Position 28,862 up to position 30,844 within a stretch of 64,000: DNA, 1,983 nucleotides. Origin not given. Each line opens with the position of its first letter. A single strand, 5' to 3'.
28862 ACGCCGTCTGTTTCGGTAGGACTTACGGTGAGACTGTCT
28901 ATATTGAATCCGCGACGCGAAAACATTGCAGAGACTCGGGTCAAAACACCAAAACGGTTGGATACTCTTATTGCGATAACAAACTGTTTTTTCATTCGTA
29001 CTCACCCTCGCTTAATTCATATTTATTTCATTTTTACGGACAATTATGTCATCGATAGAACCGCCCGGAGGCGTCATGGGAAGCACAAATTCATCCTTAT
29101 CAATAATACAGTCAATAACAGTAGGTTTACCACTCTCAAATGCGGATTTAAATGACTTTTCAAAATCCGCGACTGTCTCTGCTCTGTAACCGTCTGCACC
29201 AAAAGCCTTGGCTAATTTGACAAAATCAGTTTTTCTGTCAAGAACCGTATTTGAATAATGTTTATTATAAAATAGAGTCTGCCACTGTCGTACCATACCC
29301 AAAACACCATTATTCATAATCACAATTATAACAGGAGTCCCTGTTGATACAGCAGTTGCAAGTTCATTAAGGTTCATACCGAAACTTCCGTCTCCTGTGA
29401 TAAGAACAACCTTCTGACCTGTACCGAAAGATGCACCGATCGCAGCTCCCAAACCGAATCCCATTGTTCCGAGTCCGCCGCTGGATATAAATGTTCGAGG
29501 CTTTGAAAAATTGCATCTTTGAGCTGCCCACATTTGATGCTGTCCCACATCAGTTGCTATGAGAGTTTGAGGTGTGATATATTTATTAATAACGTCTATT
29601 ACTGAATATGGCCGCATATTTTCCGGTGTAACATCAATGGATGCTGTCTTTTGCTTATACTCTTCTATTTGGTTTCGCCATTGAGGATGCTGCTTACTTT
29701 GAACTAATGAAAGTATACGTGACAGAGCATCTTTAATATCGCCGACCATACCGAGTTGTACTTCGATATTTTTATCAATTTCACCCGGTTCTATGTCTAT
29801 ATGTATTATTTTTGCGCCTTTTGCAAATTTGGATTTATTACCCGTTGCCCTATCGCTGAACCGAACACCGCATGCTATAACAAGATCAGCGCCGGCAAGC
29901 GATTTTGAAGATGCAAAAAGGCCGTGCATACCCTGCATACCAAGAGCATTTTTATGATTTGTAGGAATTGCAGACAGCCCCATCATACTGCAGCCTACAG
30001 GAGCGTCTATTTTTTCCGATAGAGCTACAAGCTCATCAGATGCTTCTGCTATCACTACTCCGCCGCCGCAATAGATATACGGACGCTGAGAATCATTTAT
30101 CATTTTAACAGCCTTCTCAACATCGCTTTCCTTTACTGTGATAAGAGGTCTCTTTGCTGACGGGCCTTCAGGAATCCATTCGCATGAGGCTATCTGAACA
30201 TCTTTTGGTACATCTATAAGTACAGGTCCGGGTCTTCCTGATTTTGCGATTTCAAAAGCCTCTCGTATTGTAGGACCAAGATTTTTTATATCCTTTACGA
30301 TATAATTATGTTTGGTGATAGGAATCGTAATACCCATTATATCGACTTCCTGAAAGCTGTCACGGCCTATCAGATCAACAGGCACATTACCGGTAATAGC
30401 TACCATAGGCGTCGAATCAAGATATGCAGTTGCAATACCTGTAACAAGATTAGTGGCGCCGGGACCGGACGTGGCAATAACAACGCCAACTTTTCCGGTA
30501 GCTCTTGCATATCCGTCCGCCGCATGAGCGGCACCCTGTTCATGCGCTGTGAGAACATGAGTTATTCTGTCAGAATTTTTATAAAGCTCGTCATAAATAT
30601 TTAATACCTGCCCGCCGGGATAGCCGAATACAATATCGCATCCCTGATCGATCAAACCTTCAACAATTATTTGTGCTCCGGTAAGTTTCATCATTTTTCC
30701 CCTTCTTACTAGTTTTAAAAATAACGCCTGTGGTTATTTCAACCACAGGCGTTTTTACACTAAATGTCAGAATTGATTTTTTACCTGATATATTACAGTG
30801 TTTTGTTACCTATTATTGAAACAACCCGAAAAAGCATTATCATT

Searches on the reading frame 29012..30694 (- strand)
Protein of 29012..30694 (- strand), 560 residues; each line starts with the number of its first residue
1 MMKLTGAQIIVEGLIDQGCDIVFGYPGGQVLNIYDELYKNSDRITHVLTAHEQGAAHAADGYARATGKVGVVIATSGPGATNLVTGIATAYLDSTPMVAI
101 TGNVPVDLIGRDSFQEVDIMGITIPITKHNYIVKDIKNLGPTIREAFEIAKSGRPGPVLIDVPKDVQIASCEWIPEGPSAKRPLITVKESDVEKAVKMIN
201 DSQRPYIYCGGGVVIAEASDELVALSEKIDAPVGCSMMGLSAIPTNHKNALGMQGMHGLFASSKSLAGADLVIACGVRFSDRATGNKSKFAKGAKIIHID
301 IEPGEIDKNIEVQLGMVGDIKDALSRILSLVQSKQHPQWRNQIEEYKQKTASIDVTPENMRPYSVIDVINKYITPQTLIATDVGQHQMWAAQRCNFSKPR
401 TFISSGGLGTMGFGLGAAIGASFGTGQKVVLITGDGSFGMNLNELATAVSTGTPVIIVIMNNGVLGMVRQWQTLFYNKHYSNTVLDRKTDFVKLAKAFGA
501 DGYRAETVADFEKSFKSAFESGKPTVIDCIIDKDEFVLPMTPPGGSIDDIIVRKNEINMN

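Call 7: search_protein_families(library=ncbifam, proteins=[window:29012-30694:-], max_evalue=1e-10)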
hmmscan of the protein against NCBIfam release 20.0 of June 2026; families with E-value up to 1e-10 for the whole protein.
window:29012-30694:- (560 aa): 51 families (the best 25 are shown)
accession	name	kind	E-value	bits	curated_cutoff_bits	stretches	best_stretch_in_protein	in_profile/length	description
TIGR00118.1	acolac_lg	equivalog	4.1e-214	712.2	538.35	1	4-552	1-555/557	biosynthetic-type acetolactate synthase large subunit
NF004710.0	PRK06048.1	equivalog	1.5e-212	707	976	1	2-551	6-557/561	acetolactate synthase large subunit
NF004919.0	PRK06276.1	equivalog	7.5e-200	665.1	866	1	5-554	2-560/582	acetolactate synthase large subunit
NF006319.0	PRK08527.1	equivalog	1.3e-194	647.8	905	1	1-556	1-563/565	acetolactate synthase large subunit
NF005860.0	PRK07789.1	equivalog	1.3e-187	624.9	881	1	2-555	32-602/615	acetolactate synthase large subunit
NF006524.0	PRK08978.1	equivalog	4.3e-186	619.4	738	1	5-551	2-544/548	acetolactate synthase 2 catalytic subunit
NF005651.0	PRK07418.1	subfamily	5.2e-182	606.2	942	1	2-553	17-581/617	acetolactate synthase large subunit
NF005228.0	PRK06725.1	equivalog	1.6e-180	601.1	991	1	3-554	15-568/571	acetolactate synthase large subunit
NF005824.0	PRK07710.1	equivalog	3.8e-179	596.7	976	1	3-550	16-567/573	acetolactate synthase large subunit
NF006581.0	PRK09107.1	equivalog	1.4e-177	591.6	974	1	3-556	10-578/595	acetolactate synthase 3 large subunit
NF006016.1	PRK08155.1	equivalog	7.5e-177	589.1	870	1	2-551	1-552/554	acetolactate synthase large subunit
NF005409.0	PRK06965.1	equivalog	1.6e-172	575.1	1035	1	3-553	20-583/587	acetolactate synthase 3 catalytic subunit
NF005058.0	PRK06466.1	equivalog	2.2e-169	564.6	951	1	1-556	1-572/574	acetolactate synthase 3 large subunit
NF006525.0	PRK08979.1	equivalog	1.2e-167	558.8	1084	1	1-556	1-570/572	acetolactate synthase 3 large subunit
NF005364.0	PRK06882.1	equivalog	1.3e-167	558.7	1083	1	1-556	1-570/574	acetolactate synthase 3 large subunit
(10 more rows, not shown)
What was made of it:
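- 18646..30694 (-): Controlled operon: ilvB, ilvN, ilvC, ilvD, leuA, cimA, leuC, leuD, leuB, ilvE. Call 7: NCBIfam equivalog models.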

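Call 9: find_related_loci(query=window:29012-30694:-, collection=genome_contigs, flank=3000)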
Query window:29012-30694:- (560 aa) in genome_contigs; peptide patterns used: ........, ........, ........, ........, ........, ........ (x = any residue, [..] = any of these).
600 stretches matched a pattern (row limit reached: there are more); 599 encode a relative of the query (tblastn E <= 1e-3); the best 80 are kept; 80 distinct loci.
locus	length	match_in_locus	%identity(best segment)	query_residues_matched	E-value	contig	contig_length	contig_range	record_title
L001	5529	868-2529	64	2-555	0e+0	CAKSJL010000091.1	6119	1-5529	MAG: uncultured Oscillospiraceae bacterium isolate REFINED_METABAT215_TOP10_CONTIGS_1500_ASSEMBLY_K77_MERGED__Hadza_MoBi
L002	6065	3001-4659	61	2-553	0e+0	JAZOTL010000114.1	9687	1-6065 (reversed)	MAG: Eubacteriales bacterium isolate T1900045539_YK20190233.MAGScoT_cleanbin_000006 SGB_7788_k141_1540635, whole genome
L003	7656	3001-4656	62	2-553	0e+0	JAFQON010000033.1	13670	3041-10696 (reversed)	MAG: Clostridia bacterium isolate RGIG2007 Goat_Colon-1__c631038, whole genome shotgun sequence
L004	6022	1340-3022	62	2-551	0e+0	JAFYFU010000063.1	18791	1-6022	MAG: Ruminococcus sp. isolate RGIG7051 Sheep_Rumen.Co__c2199432, whole genome shotgun sequence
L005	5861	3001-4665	63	2-556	0e+0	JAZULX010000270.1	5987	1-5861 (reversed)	MAG: Oscillospiraceae bacterium isolate T1900044899_TS20190365.MAGScoT_cleanbin_000046 SGB_3294_k141_2394048, whole geno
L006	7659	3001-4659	64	4-551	0e+0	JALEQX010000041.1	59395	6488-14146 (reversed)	MAG: Oscillospiraceae bacterium isolate SUG254 k141_2270508, whole genome shotgun sequence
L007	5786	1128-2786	63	2-553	0e+0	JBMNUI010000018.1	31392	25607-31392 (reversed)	MAG: Eubacteriales bacterium isolate SBF912SR1HQ0008 scaffold_4113_c1, whole genome shotgun sequence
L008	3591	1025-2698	62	4-556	0e+0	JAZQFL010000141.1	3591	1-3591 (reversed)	MAG: Eubacteriales bacterium isolate T1900044632_TS20190098.MAGScoT_cleanbin_000101 SGB_1075_k141_2029598, whole genome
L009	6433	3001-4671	62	2-553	0e+0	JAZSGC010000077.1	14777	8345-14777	MAG: Candidatus Scatosoma sp. isolate T1900044579_TS20190045.MAGScoT_cleanbin_000030 SGB_550_k141_521026, whole genome s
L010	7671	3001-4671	61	2-553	0e+0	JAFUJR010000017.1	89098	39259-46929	MAG: Clostridia bacterium isolate RGIG4556 Roe_deer_Rectum-2__c986, whole genome shotgun sequence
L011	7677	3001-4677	62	2-557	0e+0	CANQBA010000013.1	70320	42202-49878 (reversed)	MAG: uncultured Oscillospiraceae bacterium isolate Lapin-005__bin33 genome assembly, contig: Lapin-005__NODE_439_length_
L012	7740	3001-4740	58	1-556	0e+0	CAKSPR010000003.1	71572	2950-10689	MAG: uncultured Eubacteriales bacterium isolate REFINED_METABAT215_TOP10_CONTIGS_1500_ASSEMBLY_K77_MERGED__Hadza_PheChl_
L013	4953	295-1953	59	2-553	0e+0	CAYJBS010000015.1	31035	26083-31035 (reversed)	MAG TPA_asm: uncultured Christensenella sp. isolate ERP122455_co1_162 genome assembly, contig: NODE_149_length_31035_cov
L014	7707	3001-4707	63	2-546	0e+0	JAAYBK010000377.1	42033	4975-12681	MAG: Ruminococcus sp. isolate AS06rmzACSIP_302 627417_AS06, whole genome shotgun sequence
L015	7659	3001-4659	59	2-553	0e+0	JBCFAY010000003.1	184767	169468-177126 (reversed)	MAG: Bacillota bacterium isolate metabat2.bin.18 NODE_84_length_184767_cov_5.159679, whole genome shotgun sequence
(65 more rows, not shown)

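Call 25: find_homologous_proteins(query=window:29012-30694:-, max_evalue=1e-100)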
Query window:29012-30694:- (560 aa): 8000 proteins with E <= 1e-100 among 8000 candidates; the best 120 are listed.
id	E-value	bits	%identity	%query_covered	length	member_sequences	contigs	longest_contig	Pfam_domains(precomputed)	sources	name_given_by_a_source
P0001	0.0e+0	1260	100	100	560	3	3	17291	PF02775.27,PF02776.24,PF00205.29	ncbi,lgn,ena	-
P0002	0.0e+0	1139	89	100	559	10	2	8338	PF02775.27,PF02776.24,PF00205.29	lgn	-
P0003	0.0e+0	1121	88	100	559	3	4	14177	PF02775.27,PF02776.24,PF00205.29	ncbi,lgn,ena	-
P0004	0.0e+0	1120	87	100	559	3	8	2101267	PF02775.27,PF02776.24,PF00205.29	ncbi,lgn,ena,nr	ncbi:MAG: biosynthetic-type acetolactate synthase large subunit [Clostridia bacterium]|nr:biosynthet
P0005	0.0e+0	1118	88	100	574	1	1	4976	PF02775.27,PF02776.24,PF00205.29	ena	-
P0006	0.0e+0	1113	87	100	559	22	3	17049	PF02775.27,PF02776.24,PF00205.29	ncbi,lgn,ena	-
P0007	0.0e+0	1029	81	99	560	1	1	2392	PF02775.27,PF02776.24,PF00205.29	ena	-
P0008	1.8e-293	992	79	100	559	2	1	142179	PF02775.27,PF02776.24,PF00205.29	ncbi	-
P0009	4.0e-272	922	72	100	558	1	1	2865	PF02775.27,PF02776.24,PF00205.29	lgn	-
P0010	2.7e-270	916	71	99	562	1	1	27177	PF02775.27,PF02776.24,PF00205.29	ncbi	-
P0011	1.9e-266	903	69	100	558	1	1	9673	PF02775.27,PF02776.24,PF00205.29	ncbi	-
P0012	1.9e-266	903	70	100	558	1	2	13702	PF02775.27,PF02776.24,PF00205.29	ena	-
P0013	6.7e-266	901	70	100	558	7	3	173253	PF02775.27,PF02776.24,PF00205.29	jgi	-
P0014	1.6e-265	900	70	100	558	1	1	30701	PF02775.27,PF02776.24,PF00205.29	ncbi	-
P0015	1.9e-265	900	69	100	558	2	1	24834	PF02775.27,PF02776.24,PF00205.29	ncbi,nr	ncbi:MAG: biosynthetic-type acetolactate synthase large subunit [Clostridia bacterium]|nr:biosynthet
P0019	1.2e-263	894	70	100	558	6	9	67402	PF02775.27,PF02776.24,PF00205.29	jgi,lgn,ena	-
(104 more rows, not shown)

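Call 26: find_encoding_contigs(protein=P0004, flank=1500, max_places=3)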
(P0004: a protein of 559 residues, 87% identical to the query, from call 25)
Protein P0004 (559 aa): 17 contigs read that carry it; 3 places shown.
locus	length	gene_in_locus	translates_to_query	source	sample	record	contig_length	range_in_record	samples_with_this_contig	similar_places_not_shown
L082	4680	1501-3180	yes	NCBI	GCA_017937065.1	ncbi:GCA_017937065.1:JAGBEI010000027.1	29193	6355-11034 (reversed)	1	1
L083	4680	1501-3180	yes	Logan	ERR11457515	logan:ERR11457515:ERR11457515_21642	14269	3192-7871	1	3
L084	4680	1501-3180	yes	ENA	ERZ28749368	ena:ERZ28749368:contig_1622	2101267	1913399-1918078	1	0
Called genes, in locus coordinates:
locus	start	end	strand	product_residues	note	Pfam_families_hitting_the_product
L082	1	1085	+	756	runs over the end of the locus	PF01832:Glucosaminidase (weak)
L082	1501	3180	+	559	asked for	PF02776:TPP_enzyme_N, PF00205:TPP_enzyme_M, PF02775:TPP_enzyme_C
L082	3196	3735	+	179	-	PF01842:ACT, PF13291:ACT_4 (faint), PF22629:ACT_AHAS_ss, PF13710:ACT_5, PF10369:ALS_ss_C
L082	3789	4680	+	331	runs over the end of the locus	PF02826:2-Hacid_dh_C (weak), PF03446:NAD_binding_2 (weak), PF03807:F420_oxidored (weak), PF07991:KARI_N, PF01450:KARI_C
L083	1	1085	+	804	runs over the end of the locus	PF01832:Glucosaminidase (weak)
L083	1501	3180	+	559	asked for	PF02776:TPP_enzyme_N, PF00205:TPP_enzyme_M, PF02775:TPP_enzyme_C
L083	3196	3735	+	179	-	PF01842:ACT, PF13291:ACT_4 (faint), PF22629:ACT_AHAS_ss, PF13710:ACT_5, PF10369:ALS_ss_C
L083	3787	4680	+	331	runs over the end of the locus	PF02826:2-Hacid_dh_C (weak), PF03446:NAD_binding_2 (weak), PF03807:F420_oxidored (weak), PF07991:KARI_N, PF01450:KARI_C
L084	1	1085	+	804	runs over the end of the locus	PF01832:Glucosaminidase (weak)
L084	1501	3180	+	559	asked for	PF02776:TPP_enzyme_N, PF00205:TPP_enzyme_M, PF02775:TPP_enzyme_C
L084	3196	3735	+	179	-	PF01842:ACT, PF13291:ACT_4 (faint), PF22629:ACT_AHAS_ss, PF13710:ACT_5, PF10369:ALS_ss_C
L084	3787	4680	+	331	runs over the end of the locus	PF02826:2-Hacid_dh_C (weak), PF03446:NAD_binding_2 (weak), PF03807:F420_oxidored (weak), PF07991:KARI_N, PF01450:KARI_C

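Call 27: find_encoding_contigs(protein=P0002, flank=1500, max_places=3)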
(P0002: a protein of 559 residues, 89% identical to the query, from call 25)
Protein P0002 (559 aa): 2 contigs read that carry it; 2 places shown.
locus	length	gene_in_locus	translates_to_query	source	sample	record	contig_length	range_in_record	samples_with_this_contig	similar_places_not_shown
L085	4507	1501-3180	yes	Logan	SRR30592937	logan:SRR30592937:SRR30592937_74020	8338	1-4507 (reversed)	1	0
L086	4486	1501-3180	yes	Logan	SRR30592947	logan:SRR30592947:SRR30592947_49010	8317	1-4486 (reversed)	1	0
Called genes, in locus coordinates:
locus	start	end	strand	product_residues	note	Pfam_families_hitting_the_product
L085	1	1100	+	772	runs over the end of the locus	PF01832:Glucosaminidase (weak)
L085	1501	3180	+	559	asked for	PF02776:TPP_enzyme_N, PF00205:TPP_enzyme_M, PF02775:TPP_enzyme_C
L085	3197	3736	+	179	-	PF01842:ACT, PF22629:ACT_AHAS_ss, PF13710:ACT_5, PF10369:ALS_ss_C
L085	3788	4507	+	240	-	?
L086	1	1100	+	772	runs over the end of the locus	PF01832:Glucosaminidase (weak)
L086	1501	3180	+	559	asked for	PF02776:TPP_enzyme_N, PF00205:TPP_enzyme_M, PF02775:TPP_enzyme_C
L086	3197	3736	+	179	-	PF01842:ACT, PF22629:ACT_AHAS_ss, PF13710:ACT_5, PF10369:ALS_ss_C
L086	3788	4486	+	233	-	?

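Call 28: find_encoding_contigs(protein=P0003, flank=1500, max_places=3)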
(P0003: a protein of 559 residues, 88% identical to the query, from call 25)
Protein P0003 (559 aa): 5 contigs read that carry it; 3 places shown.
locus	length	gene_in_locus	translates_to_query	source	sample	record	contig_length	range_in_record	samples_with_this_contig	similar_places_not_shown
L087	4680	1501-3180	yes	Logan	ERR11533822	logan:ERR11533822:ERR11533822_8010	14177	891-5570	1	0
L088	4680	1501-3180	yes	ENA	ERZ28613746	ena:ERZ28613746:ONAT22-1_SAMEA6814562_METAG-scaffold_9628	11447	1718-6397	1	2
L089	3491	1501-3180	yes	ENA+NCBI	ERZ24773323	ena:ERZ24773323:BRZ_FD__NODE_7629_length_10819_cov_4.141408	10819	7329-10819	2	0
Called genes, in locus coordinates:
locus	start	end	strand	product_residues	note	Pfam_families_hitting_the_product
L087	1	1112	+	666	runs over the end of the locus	?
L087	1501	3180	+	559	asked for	PF02776:TPP_enzyme_N, PF00205:TPP_enzyme_M, PF02775:TPP_enzyme_C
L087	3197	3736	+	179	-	PF01842:ACT, PF22629:ACT_AHAS_ss, PF13710:ACT_5, PF10369:ALS_ss_C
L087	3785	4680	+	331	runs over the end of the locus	PF02826:2-Hacid_dh_C (weak), PF03446:NAD_binding_2 (weak), PF03807:F420_oxidored (weak), PF07991:KARI_N, PF01450:KARI_C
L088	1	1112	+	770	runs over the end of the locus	PF01832:Glucosaminidase (weak)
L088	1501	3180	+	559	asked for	PF02776:TPP_enzyme_N, PF00205:TPP_enzyme_M, PF02775:TPP_enzyme_C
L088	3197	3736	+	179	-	PF01842:ACT, PF22629:ACT_AHAS_ss, PF13710:ACT_5, PF10369:ALS_ss_C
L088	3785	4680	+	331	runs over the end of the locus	PF02826:2-Hacid_dh_C (weak), PF03446:NAD_binding_2 (weak), PF03807:F420_oxidored (weak), PF07991:KARI_N, PF01450:KARI_C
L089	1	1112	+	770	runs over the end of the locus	PF01832:Glucosaminidase (weak)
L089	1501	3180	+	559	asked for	PF02776:TPP_enzyme_N, PF00205:TPP_enzyme_M, PF02775:TPP_enzyme_C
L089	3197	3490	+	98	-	?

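Call 29: find_encoding_contigs(protein=P0006, flank=1500, max_places=3)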
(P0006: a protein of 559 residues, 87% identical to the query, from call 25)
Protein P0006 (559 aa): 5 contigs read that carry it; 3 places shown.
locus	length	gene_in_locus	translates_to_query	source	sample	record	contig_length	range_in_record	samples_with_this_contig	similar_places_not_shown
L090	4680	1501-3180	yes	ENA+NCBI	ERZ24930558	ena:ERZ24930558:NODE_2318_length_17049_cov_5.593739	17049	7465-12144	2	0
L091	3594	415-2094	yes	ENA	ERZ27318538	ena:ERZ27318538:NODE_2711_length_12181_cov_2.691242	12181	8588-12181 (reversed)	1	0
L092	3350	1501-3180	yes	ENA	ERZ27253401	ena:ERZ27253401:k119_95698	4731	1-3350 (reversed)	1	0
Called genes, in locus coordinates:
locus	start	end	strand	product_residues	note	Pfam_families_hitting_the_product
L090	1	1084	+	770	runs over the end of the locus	PF01832:Glucosaminidase (weak)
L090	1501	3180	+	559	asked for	PF02776:TPP_enzyme_N, PF00205:TPP_enzyme_M, PF02775:TPP_enzyme_C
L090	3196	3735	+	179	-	PF01842:ACT, PF13291:ACT_4 (faint), PF22629:ACT_AHAS_ss, PF13710:ACT_5, PF10369:ALS_ss_C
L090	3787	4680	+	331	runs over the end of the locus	PF02826:2-Hacid_dh_C (weak), PF03446:NAD_binding_2 (weak), PF03807:F420_oxidored (weak), PF07991:KARI_N, PF01450:KARI_C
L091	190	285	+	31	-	-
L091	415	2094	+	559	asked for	PF02776:TPP_enzyme_N, PF00205:TPP_enzyme_M, PF02775:TPP_enzyme_C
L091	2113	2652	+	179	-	PF01842:ACT, PF13291:ACT_4 (faint), PF22629:ACT_AHAS_ss, PF13710:ACT_5, PF10369:ALS_ss_C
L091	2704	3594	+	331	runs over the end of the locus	PF02826:2-Hacid_dh_C (weak), PF03446:NAD_binding_2 (weak), PF03807:F420_oxidored (weak), PF07991:KARI_N, PF01450:KARI_C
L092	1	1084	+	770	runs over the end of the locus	PF01832:Glucosaminidase (weak)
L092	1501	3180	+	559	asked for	PF02776:TPP_enzyme_N, PF00205:TPP_enzyme_M, PF02775:TPP_enzyme_C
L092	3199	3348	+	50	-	?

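Call 30: find_encoding_contigs(protein=P0008, flank=1500, max_places=3)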
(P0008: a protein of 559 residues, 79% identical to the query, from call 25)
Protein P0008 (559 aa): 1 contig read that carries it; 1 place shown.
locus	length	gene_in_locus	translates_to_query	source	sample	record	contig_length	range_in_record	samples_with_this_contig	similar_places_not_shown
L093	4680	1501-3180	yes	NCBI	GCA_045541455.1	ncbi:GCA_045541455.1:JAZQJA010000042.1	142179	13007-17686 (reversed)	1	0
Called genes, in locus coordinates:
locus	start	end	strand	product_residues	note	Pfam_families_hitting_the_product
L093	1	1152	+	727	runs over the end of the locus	PF01832:Glucosaminidase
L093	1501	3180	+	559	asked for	PF02776:TPP_enzyme_N, PF00205:TPP_enzyme_M, PF02775:TPP_enzyme_C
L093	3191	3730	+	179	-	PF01842:ACT, PF22629:ACT_AHAS_ss, PF13710:ACT_5, PF10369:ALS_ss_C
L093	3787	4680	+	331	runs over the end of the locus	PF02826:2-Hacid_dh_C (weak), PF03446:NAD_binding_2 (weak), PF03807:F420_oxidored (weak), PF07991:KARI_N, PF01450:KARI_C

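Call 32: find_encoding_contigs(protein=P0007, flank=1500, max_places=2)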
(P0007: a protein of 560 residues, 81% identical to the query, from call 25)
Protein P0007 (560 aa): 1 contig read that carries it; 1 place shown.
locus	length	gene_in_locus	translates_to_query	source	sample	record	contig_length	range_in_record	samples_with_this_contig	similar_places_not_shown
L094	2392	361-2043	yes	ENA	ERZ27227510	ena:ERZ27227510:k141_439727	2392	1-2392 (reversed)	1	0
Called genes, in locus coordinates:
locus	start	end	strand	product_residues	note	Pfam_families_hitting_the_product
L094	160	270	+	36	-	-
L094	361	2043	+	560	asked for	PF02776:TPP_enzyme_N, PF00205:TPP_enzyme_M, PF02775:TPP_enzyme_C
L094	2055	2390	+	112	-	?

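Call 33: find_encoding_contigs(protein=P0009, flank=1500, max_places=2)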
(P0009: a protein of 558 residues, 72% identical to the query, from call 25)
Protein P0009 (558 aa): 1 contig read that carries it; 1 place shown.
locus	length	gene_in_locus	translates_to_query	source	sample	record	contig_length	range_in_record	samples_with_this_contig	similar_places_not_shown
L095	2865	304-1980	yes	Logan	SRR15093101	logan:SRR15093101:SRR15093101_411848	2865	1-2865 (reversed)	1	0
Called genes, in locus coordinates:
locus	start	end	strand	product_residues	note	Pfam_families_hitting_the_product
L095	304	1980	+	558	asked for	PF02776:TPP_enzyme_N, PF00205:TPP_enzyme_M, PF02775:TPP_enzyme_C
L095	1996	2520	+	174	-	PF01842:ACT, PF22629:ACT_AHAS_ss, PF13710:ACT_5, PF10369:ALS_ss_C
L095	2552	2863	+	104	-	?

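Call 34: find_encoding_contigs(protein=P0010, flank=1500, max_places=2)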
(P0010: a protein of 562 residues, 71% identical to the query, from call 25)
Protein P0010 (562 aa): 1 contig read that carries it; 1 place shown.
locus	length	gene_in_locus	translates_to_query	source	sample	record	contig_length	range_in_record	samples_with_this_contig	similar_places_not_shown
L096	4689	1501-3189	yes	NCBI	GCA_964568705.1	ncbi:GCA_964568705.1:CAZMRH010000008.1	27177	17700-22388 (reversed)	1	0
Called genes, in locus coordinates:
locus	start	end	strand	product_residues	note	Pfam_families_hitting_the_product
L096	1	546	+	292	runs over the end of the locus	PF00165:HTH_AraC (faint), PF12833:HTH_18, PF06445:GyrI-like, PF14526:Cass2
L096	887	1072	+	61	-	PF00950:ABC-3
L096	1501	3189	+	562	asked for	PF02776:TPP_enzyme_N, PF00205:TPP_enzyme_M, PF02775:TPP_enzyme_C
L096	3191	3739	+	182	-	PF01842:ACT, PF22629:ACT_AHAS_ss, PF13710:ACT_5, PF10369:ALS_ss_C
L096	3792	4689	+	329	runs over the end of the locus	PF00670:AdoHcyase_NAD, PF02826:2-Hacid_dh_C, PF03446:NAD_binding_2 (weak), PF03807:F420_oxidored (weak), PF07991:KARI_N, PF01450:KARI_C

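Call 35: find_encoding_contigs(protein=P0013, flank=1500, max_places=3)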
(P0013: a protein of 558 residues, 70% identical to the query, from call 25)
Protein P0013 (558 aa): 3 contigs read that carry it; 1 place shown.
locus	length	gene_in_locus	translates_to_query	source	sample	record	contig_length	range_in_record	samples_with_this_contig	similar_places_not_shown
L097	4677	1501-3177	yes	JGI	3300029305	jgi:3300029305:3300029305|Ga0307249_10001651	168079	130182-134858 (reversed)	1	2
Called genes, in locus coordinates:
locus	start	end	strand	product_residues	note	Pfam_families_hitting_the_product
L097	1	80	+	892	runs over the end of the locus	PF00535:Glycos_transf_2, PF04464:Glyphos_transf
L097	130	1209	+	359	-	PF01757:Acyl_transf_3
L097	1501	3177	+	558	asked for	PF02776:TPP_enzyme_N, PF00205:TPP_enzyme_M, PF02775:TPP_enzyme_C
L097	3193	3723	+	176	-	PF01842:ACT, PF22629:ACT_AHAS_ss, PF13710:ACT_5, PF10369:ALS_ss_C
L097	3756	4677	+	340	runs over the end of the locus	PF00670:AdoHcyase_NAD, PF02826:2-Hacid_dh_C, PF03446:NAD_binding_2 (weak), PF03807:F420_oxidored (weak), PF07991:KARI_N, PF01450:KARI_C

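Call 36: find_encoding_contigs(protein=P0019, flank=1500, max_places=3)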
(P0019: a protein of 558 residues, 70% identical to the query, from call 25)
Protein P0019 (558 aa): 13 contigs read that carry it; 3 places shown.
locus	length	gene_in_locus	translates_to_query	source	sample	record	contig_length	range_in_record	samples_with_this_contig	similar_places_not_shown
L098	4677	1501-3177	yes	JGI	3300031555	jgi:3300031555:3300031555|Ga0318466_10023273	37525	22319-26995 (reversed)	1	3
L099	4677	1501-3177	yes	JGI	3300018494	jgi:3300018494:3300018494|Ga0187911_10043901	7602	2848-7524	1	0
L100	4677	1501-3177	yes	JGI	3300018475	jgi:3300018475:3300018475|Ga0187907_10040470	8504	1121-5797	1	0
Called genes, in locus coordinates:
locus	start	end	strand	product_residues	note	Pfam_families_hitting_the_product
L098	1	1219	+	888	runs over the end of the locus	PF01501:Glyco_transf_8, PF04464:Glyphos_transf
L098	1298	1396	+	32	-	-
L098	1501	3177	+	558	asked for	PF02776:TPP_enzyme_N, PF00205:TPP_enzyme_M, PF02775:TPP_enzyme_C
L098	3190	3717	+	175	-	PF01842:ACT, PF22629:ACT_AHAS_ss, PF13710:ACT_5, PF10369:ALS_ss_C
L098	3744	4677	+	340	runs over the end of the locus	PF00670:AdoHcyase_NAD, PF02826:2-Hacid_dh_C, PF03446:NAD_binding_2 (weak), PF03807:F420_oxidored (weak), PF07991:KARI_N, PF01450:KARI_C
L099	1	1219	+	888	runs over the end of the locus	PF01501:Glyco_transf_8, PF04464:Glyphos_transf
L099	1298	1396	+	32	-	-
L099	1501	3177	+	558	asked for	PF02776:TPP_enzyme_N, PF00205:TPP_enzyme_M, PF02775:TPP_enzyme_C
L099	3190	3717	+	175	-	PF01842:ACT, PF22629:ACT_AHAS_ss, PF13710:ACT_5, PF10369:ALS_ss_C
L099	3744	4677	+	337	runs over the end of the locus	?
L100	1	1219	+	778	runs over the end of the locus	?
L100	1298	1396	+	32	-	-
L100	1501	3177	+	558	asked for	PF02776:TPP_enzyme_N, PF00205:TPP_enzyme_M, PF02775:TPP_enzyme_C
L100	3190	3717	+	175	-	PF01842:ACT, PF22629:ACT_AHAS_ss, PF13710:ACT_5, PF10369:ALS_ss_C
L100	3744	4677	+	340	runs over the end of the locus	PF00670:AdoHcyase_NAD, PF02826:2-Hacid_dh_C, PF03446:NAD_binding_2 (weak), PF03807:F420_oxidored (weak), PF07991:KARI_N, PF01450:KARI_C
